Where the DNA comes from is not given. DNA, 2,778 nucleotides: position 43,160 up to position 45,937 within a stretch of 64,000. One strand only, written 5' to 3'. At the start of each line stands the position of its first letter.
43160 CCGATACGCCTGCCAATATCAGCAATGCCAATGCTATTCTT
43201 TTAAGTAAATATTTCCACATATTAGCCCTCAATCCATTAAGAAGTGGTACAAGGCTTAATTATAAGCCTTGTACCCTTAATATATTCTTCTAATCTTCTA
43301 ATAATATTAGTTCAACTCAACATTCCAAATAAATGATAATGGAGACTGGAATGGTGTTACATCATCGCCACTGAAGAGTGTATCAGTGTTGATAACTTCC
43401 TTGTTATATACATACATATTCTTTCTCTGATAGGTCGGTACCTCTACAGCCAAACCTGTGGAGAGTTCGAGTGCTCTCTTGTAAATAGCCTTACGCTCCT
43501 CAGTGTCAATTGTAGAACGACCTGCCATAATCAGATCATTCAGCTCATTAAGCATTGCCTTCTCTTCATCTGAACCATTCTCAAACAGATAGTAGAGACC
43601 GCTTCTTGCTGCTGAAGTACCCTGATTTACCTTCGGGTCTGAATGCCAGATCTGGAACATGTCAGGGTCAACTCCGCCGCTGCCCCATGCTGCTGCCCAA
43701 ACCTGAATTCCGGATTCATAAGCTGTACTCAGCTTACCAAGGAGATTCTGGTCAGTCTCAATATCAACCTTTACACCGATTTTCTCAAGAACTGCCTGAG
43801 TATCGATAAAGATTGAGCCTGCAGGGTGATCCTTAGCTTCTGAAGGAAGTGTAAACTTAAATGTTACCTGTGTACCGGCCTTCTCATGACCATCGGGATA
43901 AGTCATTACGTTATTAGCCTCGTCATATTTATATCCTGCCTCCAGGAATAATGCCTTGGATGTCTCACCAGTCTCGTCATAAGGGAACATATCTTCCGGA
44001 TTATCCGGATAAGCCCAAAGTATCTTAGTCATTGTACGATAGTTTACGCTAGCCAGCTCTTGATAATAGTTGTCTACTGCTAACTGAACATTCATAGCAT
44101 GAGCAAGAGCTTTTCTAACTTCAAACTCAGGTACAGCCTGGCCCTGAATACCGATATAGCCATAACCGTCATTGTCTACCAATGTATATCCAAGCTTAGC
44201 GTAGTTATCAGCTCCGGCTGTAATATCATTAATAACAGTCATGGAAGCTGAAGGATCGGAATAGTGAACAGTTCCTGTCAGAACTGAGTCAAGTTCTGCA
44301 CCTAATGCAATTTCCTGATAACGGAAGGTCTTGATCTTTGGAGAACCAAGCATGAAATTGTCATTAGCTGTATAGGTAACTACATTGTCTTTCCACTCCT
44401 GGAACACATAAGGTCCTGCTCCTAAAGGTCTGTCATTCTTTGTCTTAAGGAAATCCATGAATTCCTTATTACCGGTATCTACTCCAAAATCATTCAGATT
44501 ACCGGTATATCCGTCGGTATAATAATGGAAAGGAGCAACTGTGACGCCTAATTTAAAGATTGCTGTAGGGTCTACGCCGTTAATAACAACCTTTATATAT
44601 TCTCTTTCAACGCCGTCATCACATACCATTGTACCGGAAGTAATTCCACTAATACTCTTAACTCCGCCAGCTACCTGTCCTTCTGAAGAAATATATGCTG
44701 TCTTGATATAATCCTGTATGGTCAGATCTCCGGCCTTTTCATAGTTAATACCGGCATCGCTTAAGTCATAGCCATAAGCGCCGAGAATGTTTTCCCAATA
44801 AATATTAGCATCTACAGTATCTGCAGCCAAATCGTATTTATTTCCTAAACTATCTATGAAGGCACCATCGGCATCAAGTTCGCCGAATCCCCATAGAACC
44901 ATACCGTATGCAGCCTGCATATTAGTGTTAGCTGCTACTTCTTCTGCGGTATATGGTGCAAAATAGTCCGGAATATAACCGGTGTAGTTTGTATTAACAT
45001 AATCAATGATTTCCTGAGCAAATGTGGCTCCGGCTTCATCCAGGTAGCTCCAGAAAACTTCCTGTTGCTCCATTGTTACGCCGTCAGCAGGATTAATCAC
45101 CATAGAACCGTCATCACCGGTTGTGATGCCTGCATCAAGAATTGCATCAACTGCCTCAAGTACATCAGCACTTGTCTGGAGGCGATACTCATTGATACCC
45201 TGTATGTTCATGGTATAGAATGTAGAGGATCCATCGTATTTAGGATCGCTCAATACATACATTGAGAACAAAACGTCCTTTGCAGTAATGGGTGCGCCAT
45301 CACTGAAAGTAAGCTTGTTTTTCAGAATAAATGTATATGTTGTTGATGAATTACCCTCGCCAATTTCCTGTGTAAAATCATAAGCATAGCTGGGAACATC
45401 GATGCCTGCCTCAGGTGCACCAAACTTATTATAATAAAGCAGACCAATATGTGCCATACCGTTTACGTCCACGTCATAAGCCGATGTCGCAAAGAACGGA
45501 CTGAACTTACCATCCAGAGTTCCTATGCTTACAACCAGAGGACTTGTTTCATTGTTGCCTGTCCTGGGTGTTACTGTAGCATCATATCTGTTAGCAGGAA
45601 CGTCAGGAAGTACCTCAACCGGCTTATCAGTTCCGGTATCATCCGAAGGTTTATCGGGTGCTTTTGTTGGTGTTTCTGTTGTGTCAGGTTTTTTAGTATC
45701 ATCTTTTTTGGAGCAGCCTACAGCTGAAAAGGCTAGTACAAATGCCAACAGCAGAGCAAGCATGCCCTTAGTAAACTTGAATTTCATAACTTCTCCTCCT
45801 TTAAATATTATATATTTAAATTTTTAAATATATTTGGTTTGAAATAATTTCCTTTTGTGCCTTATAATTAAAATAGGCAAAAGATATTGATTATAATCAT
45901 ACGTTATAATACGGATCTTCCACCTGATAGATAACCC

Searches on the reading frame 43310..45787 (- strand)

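Call 86: search_protein_families(library=pfam, proteins=[window:43310-45787:-], max_evalue=0.00001)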
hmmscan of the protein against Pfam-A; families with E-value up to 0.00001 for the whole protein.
window:43310-45787:- (826 aa): 1 family
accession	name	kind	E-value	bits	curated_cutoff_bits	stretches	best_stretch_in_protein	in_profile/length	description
PF00496.27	SBP_bac_5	-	1.6e-36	126.7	32.4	2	418-716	85-361/368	Bacterial extracellular solute-binding proteins, family 5 Middle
